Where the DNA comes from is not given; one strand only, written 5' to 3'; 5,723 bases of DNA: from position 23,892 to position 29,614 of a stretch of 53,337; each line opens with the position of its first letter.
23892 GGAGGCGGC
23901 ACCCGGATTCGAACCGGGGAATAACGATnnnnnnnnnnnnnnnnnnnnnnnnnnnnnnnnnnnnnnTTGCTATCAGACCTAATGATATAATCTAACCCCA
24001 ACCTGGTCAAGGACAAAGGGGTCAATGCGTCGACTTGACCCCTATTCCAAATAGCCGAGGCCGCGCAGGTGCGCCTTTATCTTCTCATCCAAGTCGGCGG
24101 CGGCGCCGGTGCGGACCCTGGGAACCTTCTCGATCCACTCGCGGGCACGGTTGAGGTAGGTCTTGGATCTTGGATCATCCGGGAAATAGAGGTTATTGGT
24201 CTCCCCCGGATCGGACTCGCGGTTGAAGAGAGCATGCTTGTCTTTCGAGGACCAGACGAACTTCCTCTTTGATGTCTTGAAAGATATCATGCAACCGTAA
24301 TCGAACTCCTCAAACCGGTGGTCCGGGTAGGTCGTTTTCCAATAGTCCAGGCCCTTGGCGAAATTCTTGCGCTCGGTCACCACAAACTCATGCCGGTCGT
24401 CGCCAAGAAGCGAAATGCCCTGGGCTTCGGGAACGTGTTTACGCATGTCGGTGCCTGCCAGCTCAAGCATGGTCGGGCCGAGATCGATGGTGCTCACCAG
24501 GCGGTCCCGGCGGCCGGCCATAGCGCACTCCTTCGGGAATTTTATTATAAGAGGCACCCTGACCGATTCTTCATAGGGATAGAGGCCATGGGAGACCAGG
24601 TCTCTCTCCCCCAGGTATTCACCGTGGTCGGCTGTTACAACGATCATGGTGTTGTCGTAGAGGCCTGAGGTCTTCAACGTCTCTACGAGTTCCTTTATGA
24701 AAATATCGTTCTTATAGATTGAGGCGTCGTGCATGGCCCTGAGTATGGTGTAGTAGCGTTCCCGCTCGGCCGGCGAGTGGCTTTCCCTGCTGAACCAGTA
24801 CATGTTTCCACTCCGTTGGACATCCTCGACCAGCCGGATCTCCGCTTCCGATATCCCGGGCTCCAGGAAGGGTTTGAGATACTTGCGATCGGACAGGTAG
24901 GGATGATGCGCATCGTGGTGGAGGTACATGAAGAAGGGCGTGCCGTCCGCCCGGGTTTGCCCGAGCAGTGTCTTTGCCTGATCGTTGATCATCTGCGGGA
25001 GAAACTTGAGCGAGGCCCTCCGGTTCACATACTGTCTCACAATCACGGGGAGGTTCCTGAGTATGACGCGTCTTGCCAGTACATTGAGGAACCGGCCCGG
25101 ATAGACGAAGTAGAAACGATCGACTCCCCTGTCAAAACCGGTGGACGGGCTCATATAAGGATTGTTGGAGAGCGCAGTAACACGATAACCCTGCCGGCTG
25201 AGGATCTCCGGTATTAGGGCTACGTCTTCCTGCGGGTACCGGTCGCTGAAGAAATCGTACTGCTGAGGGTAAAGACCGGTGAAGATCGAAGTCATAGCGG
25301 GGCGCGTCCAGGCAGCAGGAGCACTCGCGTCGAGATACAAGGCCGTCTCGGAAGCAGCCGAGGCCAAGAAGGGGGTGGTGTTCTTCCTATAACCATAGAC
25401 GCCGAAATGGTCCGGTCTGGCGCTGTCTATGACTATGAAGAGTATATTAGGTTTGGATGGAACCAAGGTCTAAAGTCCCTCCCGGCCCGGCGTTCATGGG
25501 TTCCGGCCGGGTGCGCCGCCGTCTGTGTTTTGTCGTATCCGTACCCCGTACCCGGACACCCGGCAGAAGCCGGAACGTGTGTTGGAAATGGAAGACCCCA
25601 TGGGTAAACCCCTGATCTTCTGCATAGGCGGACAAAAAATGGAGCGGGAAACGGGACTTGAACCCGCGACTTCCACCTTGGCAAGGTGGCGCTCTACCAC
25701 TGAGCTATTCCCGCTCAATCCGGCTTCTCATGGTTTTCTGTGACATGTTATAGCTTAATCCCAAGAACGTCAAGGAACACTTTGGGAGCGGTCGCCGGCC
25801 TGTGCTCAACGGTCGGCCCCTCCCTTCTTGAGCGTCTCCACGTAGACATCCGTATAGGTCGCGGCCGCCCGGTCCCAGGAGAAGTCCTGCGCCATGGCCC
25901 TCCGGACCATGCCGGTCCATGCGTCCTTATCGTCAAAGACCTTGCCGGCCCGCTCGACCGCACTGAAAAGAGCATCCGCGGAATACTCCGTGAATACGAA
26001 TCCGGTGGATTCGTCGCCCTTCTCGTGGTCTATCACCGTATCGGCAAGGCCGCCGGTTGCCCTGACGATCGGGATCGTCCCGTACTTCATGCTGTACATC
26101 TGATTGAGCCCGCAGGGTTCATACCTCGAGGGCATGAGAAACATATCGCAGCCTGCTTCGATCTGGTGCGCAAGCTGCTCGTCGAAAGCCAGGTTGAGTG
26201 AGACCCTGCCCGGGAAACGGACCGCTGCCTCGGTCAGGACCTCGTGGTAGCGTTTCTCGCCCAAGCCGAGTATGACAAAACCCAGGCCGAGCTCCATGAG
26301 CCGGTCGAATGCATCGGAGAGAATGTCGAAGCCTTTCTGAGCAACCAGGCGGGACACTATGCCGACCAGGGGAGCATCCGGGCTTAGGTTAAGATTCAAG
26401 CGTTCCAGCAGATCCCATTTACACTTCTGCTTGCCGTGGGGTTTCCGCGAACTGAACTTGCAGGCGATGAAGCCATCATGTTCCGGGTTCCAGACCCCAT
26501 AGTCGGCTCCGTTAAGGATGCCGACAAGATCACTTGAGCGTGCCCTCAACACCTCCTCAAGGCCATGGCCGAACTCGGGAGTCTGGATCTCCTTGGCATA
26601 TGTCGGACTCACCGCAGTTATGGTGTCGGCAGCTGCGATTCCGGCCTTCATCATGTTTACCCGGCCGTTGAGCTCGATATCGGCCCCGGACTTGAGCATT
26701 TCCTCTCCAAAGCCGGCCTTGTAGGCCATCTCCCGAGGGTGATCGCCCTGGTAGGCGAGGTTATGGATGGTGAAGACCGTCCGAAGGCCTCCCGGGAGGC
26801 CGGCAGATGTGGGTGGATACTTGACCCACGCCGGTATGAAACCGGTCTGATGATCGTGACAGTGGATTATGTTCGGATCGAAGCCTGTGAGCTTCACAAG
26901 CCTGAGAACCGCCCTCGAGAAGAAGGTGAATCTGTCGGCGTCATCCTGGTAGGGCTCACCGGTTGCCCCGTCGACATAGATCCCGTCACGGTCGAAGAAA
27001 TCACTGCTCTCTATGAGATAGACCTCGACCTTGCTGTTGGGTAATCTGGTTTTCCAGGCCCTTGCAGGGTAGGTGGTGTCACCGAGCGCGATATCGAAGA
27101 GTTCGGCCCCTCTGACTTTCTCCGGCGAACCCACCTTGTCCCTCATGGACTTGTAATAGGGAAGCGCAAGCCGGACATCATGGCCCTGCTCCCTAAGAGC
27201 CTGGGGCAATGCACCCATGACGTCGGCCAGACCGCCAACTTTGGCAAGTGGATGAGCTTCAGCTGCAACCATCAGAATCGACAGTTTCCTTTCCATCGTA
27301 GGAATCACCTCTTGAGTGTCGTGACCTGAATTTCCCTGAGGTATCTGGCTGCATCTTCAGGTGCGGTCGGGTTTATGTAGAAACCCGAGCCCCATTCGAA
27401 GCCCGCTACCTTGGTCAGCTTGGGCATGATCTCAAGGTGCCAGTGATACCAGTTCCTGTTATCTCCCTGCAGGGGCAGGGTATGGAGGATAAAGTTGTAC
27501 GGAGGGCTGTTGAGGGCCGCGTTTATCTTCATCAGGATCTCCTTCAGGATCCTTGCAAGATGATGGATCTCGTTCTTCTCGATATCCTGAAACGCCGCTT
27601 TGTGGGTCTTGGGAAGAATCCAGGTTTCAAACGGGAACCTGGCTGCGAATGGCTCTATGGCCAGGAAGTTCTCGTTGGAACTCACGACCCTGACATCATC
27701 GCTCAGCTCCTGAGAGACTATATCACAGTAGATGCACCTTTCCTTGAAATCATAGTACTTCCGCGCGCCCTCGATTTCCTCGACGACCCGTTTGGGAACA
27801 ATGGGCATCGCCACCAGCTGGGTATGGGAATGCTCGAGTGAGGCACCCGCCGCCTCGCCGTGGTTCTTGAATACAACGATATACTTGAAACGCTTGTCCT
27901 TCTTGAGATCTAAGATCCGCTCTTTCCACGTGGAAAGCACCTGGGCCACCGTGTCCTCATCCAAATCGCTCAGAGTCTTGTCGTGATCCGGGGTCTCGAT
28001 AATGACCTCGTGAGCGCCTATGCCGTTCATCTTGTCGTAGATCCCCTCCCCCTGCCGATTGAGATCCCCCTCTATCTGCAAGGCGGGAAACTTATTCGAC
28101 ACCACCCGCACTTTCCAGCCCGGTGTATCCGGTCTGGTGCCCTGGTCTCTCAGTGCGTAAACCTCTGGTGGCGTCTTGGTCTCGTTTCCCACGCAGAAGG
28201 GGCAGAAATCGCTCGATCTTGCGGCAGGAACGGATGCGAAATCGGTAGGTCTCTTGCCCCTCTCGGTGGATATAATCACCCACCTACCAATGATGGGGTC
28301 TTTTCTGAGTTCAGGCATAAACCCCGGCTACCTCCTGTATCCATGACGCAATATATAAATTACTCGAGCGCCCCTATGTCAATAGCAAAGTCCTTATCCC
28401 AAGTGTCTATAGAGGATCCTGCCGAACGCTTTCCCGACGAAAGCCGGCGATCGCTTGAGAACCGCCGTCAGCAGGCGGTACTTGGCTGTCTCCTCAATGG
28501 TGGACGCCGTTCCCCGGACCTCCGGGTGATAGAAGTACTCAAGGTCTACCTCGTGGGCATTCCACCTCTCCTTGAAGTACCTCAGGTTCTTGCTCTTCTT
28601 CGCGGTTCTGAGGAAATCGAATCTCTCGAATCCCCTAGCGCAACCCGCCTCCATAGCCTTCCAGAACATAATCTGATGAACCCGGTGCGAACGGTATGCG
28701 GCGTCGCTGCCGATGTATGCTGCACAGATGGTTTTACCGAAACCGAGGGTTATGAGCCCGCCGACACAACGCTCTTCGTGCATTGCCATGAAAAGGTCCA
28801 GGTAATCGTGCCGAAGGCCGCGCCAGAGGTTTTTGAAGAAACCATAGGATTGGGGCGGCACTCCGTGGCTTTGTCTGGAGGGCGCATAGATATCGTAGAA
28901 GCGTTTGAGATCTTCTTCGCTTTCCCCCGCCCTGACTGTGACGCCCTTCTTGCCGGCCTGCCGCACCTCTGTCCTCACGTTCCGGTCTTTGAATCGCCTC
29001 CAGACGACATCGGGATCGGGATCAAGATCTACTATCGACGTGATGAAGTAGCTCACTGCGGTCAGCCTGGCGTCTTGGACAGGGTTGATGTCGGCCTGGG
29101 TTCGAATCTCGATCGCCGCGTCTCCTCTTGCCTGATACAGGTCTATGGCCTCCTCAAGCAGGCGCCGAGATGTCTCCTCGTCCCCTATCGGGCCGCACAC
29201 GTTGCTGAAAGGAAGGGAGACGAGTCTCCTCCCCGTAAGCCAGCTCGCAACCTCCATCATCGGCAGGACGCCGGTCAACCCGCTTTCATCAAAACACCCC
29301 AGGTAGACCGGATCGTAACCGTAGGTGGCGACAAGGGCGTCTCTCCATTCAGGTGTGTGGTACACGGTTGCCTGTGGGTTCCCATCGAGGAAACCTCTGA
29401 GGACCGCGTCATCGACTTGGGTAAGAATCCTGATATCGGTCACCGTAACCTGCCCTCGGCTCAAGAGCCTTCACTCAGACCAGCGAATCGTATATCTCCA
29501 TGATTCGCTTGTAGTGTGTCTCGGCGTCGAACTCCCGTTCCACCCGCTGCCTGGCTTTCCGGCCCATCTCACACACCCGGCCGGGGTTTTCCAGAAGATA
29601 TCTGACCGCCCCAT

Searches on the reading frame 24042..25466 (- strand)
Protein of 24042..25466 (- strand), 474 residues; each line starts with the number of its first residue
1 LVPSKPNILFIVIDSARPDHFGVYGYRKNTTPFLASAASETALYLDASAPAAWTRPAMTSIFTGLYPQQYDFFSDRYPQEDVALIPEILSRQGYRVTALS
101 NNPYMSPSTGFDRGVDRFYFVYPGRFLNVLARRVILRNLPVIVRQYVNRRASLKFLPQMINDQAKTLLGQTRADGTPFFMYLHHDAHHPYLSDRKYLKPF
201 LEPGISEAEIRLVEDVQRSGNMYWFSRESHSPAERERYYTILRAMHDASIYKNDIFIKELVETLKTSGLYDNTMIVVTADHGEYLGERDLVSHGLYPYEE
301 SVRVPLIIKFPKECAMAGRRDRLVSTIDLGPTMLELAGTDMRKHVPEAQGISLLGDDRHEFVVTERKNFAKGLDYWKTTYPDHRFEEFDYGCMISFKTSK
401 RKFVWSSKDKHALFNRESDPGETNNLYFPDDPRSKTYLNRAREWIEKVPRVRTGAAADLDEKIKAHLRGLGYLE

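Call 10: search_protein_families(library=ncbifam, proteins=[window:24042-25466:-], max_evalue=0.00001)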
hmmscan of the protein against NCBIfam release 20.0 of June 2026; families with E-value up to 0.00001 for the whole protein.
window:24042-25466:- (474 aa): 18 families
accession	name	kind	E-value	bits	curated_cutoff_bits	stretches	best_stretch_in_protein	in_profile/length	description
NF010322.0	PRK13759.1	equivalog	1.4e-34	119.5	481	2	165-443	190-451/486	arylsulfatase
TIGR03417.1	chol_sulfatase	equivalog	2.2e-33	115.9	433.45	1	5-440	2-431/500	choline-sulfatase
NF045661.1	HdlasePehA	equivalog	5.7e-23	81.3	900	1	242-436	280-472/506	phosphoric/sulfuric ester hydrolase PehA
NF052527.1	Mn_arylsulf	exception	1.4e-16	60.5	850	1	249-428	270-433/479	manganese-dependent arylsulfatase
NF028537.1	P_eth_NH2_trans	domain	1.3e-15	56.9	500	2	246-340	413-515/527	phosphoethanolamine--lipid A transferase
NF007160.0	PRK09598.1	equivalog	1.8e-12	46.3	561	1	8-70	226-289/523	phosphoethanolamine--lipid A transferase EptA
NF053595.1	LptchSynLtaSGpos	equivalog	7.7e-10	37.9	970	1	254-366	438-553/626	lipoteichoic acid synthase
NF033409.0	poly_MCR3_broad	equivalog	1.5e-07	30.4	1075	0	242-306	408-475/535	MCR-3-related phosphoethanolamine--lipid A transferase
NF038282.1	LapC_YejM_PbgA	exception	2e-07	29.7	825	1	243-359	411-522/584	LPS biosynthesis-modulating metalloenzyme YejM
NF008593.0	PRK11560.1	equivalog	3.2e-07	29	493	0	8-37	250-279/563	kdo(2)-lipid A phosphoethanolamine 7''-transferase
NF033408.5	polymyxin_MCR3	exception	3.4e-07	29.2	1225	0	244-306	414-479/540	MCR-3 family phosphoethanolamine--lipid A transferase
NF000465.1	polymyxin_MCR1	exception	4.6e-07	29.1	1100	0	244-317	429-505/541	MCR-1 family phosphoethanolamine--lipid A transferase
NF038075.1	fam_STM4013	hypoth_equivalog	1.3e-06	28.1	250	0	5-71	7-71/261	STM4013/SEN3800 family hydrolase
NF033670.1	polymyxin_MCR6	exception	1.3e-06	27.5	1235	0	244-295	427-478/538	MCR-6 family phosphoethanolamine--lipid A transferase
NF012159.0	polymyxin_MCR2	exception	1.8e-06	27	1200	0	244-295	427-478/538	MCR-2 family phosphoethanolamine--lipid A transferase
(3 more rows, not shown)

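Call 36: find_homologous_proteins(query=window:24042-25466:-, max_evalue=1e-60)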
Query window:24042-25466:- (474 aa): 28 proteins with E <= 1e-60 among 8000 candidates.
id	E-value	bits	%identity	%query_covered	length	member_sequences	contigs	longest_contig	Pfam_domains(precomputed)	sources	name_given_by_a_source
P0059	0.0e+0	1099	100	100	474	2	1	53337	PF01663.28,PF16347.11,PF00884.29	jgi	-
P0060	9.6e-281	949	86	99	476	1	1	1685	PF01663.28,PF16347.11,PF00884.29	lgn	-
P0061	5.3e-269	911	82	99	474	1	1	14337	PF01663.28,PF16347.11,PF00884.29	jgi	jgi:arylsulfatase A-like enzyme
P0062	5.6e-267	904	80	100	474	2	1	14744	PF01663.28,PF16347.11,PF00884.29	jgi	jgi:arylsulfatase A-like enzyme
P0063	6.2e-240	815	70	100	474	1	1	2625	PF01663.28,PF16347.11,PF00884.29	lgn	-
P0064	6.9e-240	815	72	100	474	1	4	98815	PF01663.28,PF16347.11,PF00884.29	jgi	jgi:arylsulfatase A-like enzyme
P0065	1.1e-237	808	72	99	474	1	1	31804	PF16347.11,PF00884.29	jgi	jgi:arylsulfatase A-like enzyme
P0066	1.1e-230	784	69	100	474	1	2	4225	PF01663.28,PF16347.11,PF00884.29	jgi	jgi:arylsulfatase A-like enzyme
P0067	2.7e-229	780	68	100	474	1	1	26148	PF01663.28,PF16347.11,PF00884.29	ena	-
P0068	5.6e-229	779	69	99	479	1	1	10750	PF01663.28,PF16347.11,PF00884.29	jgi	jgi:arylsulfatase A-like enzyme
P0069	2.6e-225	767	68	99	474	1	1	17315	PF01663.28,PF16347.11,PF00884.29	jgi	jgi:arylsulfatase A-like enzyme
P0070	2.2e-224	764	77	88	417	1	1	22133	PF16347.11,PF00884.29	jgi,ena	-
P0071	2.8e-211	720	63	99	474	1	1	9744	PF01663.28,PF16347.11,PF00884.29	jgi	jgi:arylsulfatase A-like enzyme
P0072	1.6e-207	708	80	78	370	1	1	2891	PF16347.11,PF00884.29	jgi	jgi:arylsulfatase A-like enzyme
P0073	7.7e-206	703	64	100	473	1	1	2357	PF01663.28,PF16347.11,PF00884.29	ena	-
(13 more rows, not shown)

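Call 37: find_encoding_contigs(protein=P0070, flank=2500, max_places=2)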
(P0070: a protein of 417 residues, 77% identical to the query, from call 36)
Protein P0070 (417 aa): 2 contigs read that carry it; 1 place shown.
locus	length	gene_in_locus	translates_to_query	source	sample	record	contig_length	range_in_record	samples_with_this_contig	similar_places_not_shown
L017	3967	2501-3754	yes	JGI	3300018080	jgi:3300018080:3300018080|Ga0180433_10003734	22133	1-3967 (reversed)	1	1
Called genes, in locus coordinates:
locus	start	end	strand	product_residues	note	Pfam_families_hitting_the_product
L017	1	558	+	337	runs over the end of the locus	PF01087:GalP_UDP_transf, PF01230:HIT (faint), PF16285:DUF4931_N, PF16268:DUF4921, PF02744:GalP_UDP_tr_C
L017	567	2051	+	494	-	PF08323:Glyco_transf_5, PF13439:Glyco_transf_4 (weak), PF13579:Glyco_trans_4_4 (weak), PF00534:Glycos_transf_1, PF13692:Glyco_trans_1_4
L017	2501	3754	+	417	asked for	PF00884:Sulfatase, PF16347:SGSH_C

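Call 38: find_encoding_contigs(protein=P0061, flank=2500, max_places=2)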
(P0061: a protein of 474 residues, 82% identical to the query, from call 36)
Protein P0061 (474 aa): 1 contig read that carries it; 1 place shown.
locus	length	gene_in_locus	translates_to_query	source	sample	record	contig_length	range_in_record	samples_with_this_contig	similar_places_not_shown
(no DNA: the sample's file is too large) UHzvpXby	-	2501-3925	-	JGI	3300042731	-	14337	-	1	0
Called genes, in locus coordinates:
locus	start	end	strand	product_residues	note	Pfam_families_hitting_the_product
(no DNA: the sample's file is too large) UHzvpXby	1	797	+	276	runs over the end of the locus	PF01087:GalP_UDP_transf, PF01230:HIT (faint), PF16285:DUF4931_N, PF16268:DUF4921, PF02744:GalP_UDP_tr_C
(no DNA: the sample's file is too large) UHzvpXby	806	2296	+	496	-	PF08323:Glyco_transf_5, PF13439:Glyco_transf_4, PF13579:Glyco_trans_4_4, PF00534:Glycos_transf_1, PF13692:Glyco_trans_1_4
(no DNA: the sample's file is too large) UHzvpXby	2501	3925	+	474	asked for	PF00884:Sulfatase, PF01663:Phosphodiest (faint), PF16347:SGSH_C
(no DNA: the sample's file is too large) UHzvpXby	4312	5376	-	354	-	PF00583:Acetyltransf_1 (faint)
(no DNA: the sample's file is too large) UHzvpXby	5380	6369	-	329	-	PF01522:Polysacc_deac_1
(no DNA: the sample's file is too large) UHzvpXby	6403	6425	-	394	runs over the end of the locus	PF01522:Polysacc_deac_1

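Call 39: find_encoding_contigs(protein=P0062, flank=2500, max_places=2)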
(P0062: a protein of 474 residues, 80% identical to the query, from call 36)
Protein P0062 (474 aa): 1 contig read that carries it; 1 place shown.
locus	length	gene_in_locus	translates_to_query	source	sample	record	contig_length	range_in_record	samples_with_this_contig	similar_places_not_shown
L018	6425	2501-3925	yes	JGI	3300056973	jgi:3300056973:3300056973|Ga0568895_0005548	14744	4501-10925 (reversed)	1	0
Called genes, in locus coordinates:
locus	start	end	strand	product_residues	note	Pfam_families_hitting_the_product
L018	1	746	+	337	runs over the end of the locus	PF01087:GalP_UDP_transf, PF01230:HIT (faint), PF16285:DUF4931_N, PF16268:DUF4921, PF11969:DcpS_C (faint), PF02744:GalP_UDP_tr_C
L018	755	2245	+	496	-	PF08323:Glyco_transf_5, PF13439:Glyco_transf_4 (weak), PF13579:Glyco_trans_4_4 (weak), PF00534:Glycos_transf_1, PF13692:Glyco_trans_1_4, PF20706:GT4-conflict (weak)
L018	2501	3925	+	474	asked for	PF00884:Sulfatase, PF01663:Phosphodiest (weak), PF16347:SGSH_C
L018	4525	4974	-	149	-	-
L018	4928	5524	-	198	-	-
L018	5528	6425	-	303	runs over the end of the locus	PF01522:Polysacc_deac_1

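Call 40: find_encoding_contigs(protein=P0064, flank=2500, max_places=2)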
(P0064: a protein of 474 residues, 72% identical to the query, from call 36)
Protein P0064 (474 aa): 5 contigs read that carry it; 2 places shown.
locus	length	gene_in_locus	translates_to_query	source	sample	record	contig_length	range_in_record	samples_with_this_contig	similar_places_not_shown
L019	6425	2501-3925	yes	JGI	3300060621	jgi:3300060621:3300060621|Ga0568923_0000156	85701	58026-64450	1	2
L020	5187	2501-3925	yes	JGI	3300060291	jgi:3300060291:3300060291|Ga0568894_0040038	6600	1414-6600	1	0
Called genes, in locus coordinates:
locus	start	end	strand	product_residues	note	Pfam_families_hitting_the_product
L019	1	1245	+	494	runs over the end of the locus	PF08323:Glyco_transf_5, PF13439:Glyco_transf_4, PF13579:Glyco_trans_4_4, PF00534:Glycos_transf_1, PF13692:Glyco_trans_1_4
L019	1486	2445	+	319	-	-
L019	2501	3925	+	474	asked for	PF00884:Sulfatase, PF01663:Phosphodiest (faint), PF16347:SGSH_C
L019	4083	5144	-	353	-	PF00583:Acetyltransf_1 (faint)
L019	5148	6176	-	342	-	PF01522:Polysacc_deac_1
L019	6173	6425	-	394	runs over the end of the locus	PF01522:Polysacc_deac_1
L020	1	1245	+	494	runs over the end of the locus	PF08323:Glyco_transf_5, PF13439:Glyco_transf_4, PF13579:Glyco_trans_4_4, PF00534:Glycos_transf_1, PF13692:Glyco_trans_1_4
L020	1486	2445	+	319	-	-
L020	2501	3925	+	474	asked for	PF00884:Sulfatase, PF01663:Phosphodiest (faint), PF16347:SGSH_C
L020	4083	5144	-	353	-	PF00583:Acetyltransf_1 (faint)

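Call 64: find_encoding_contigs(protein=P0060, flank=2500, max_places=3)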
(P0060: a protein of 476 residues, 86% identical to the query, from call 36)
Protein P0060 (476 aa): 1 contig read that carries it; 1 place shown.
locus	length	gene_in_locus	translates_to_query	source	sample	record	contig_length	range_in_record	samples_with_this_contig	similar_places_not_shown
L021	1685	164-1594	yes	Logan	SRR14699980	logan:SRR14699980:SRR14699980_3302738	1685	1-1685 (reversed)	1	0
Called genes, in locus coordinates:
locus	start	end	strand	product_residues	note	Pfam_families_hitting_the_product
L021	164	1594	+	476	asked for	PF00884:Sulfatase, PF01663:Phosphodiest (faint), PF16347:SGSH_C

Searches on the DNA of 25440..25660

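Call 83: search_rna_families(source=window, start=25440, end=25660, threshold=evalue, max_evalue=10)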
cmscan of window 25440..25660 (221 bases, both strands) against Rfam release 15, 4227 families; matches with E-value up to 10: 2.
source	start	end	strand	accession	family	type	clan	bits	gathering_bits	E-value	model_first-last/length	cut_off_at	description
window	25638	25660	-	RF02227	sX8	Gene; sRNA;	-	17.1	50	0.34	60-82/82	5'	Proteobacterial sRNA sX8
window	25646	25660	+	RF01093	RF_site5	Cis-reg; frameshift_element;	-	12.5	35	9.2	1-15/60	3'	Ma3 gene ribosomal frameshift signal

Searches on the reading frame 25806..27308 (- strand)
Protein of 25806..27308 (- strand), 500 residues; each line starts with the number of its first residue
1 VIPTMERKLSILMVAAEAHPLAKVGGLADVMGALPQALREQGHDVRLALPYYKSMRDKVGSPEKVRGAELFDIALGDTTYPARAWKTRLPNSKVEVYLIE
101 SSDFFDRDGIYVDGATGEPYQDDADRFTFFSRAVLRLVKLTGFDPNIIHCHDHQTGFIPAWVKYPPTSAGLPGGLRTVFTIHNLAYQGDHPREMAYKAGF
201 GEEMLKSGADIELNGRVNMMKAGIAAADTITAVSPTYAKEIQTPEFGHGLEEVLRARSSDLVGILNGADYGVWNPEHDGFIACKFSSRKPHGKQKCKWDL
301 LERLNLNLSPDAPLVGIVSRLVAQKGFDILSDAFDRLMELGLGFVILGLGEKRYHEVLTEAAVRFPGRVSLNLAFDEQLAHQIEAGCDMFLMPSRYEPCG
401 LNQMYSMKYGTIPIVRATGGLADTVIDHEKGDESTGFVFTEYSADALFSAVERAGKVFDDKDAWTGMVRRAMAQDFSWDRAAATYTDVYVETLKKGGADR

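Call 10: search_protein_families(library=ncbifam, proteins=[window:25806-27308:-], max_evalue=0.00001)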
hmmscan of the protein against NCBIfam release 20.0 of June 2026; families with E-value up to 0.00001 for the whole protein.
window:25806-27308:- (500 aa): 17 families
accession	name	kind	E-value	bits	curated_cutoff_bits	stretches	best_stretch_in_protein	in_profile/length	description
TIGR02095.1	glgA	subfamily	5.2e-162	539.8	328.45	1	10-491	2-476/477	glycogen/starch synthase, ADP-glucose type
NF001903.0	PRK00654.2-2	equivalog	3.7e-152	507.3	616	1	9-494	1-480/482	glycogen synthase GlgA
NF001899.0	PRK00654.1-2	equivalog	8.2e-151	502.6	459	1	10-493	2-476/478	glycogen synthase GlgA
NF001898.0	PRK00654.1-1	equivalog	1.5e-147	492.1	603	1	10-492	2-475/477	glycogen synthase GlgA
NF001900.0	PRK00654.1-3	equivalog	1.4e-129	432.7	509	1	10-493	2-455/481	glycogen synthase GlgA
NF010699.0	PRK14099.1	equivalog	2.9e-125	418.5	762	1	8-493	3-480/485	glycogen synthase GlgA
NF001901.0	PRK00654.1-5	equivalog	2.4e-113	379.3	649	1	7-495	22-494/502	glycogen synthase GlgA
NF001905.0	PRK00654.2-4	subfamily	9.4e-113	377.3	560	1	9-490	1-484/489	glycogen synthase GlgA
NF001906.0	PRK00654.2-5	equivalog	1.3e-108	364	870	1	7-493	4-484/485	glycogen synthase GlgA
NF010698.0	PRK14098.1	equivalog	7.9e-108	361.2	754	1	7-494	4-488/489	starch synthase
NF001902.0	PRK00654.2-1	equivalog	2e-89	300.4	845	1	11-490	3-487/492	glycogen synthase GlgA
NF001904.0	PRK00654.2-3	equivalog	2e-62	211.4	577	1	10-491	2-473/475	glycogen synthase GlgA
TIGR02149.1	glgA_Coryne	subfamily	1.2e-09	37.8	302.4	1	295-491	189-389/391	glycogen synthase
NF041876.1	EPS_EpsE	equivalog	3.8e-07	29.7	400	1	318-483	220-387/389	exopolysaccharide biosynthesis GT4 family glycosyltransferase EpsE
NF038295.1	EPS_HpsP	equivalog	5.2e-07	29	550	1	303-491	198-386/388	hormogonium polysaccharide biosynthesis glycosyltransferase HpsP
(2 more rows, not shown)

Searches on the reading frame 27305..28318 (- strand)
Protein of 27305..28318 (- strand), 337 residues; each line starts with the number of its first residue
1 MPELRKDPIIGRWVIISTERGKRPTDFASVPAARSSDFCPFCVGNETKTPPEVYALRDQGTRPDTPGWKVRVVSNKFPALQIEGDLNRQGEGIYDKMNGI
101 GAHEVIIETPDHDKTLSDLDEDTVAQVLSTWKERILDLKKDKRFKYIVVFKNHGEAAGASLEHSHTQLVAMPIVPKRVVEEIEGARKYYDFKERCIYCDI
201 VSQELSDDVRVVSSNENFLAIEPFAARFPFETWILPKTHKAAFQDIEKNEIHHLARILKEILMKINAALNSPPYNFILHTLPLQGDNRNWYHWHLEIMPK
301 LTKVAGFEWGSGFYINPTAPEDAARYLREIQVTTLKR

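Call 10: search_protein_families(library=ncbifam, proteins=[window:27305-28318:-], max_evalue=0.00001)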
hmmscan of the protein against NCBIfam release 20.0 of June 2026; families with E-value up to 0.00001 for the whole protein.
window:27305-28318:- (337 aa): 2 families
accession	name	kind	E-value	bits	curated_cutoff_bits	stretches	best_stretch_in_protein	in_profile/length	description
NF008724.0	PRK11720.1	equivalog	1.2e-50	172.6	448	1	3-330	11-338/348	UDP-glucose--hexose-1-phosphate uridylyltransferase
TIGR00209.1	galT_1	equivalog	1.2e-43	149.4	102.1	1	4-305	13-308/349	galactose-1-phosphate uridylyltransferase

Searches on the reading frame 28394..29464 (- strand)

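Call 10: search_protein_families(library=ncbifam, proteins=[window:28394-29464:-], max_evalue=0.00001)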
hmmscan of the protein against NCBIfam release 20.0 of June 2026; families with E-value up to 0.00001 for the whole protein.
window:28394-29464:- (356 aa): 2 families
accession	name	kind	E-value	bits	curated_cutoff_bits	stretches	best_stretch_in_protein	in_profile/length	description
TIGR03019.1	pepcterm_femAB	equivalog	1.8e-50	171.8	260.35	1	24-356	5-330/330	FemAB family XrtA/PEP-CTERM system-associated protein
NF047883.1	UAcmpLyAlTFemX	equivalog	9.5e-09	35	500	1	163-275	171-287/337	UDP-N-acetylmuramoylpentapeptide-lysine N(6)-alanyltransferase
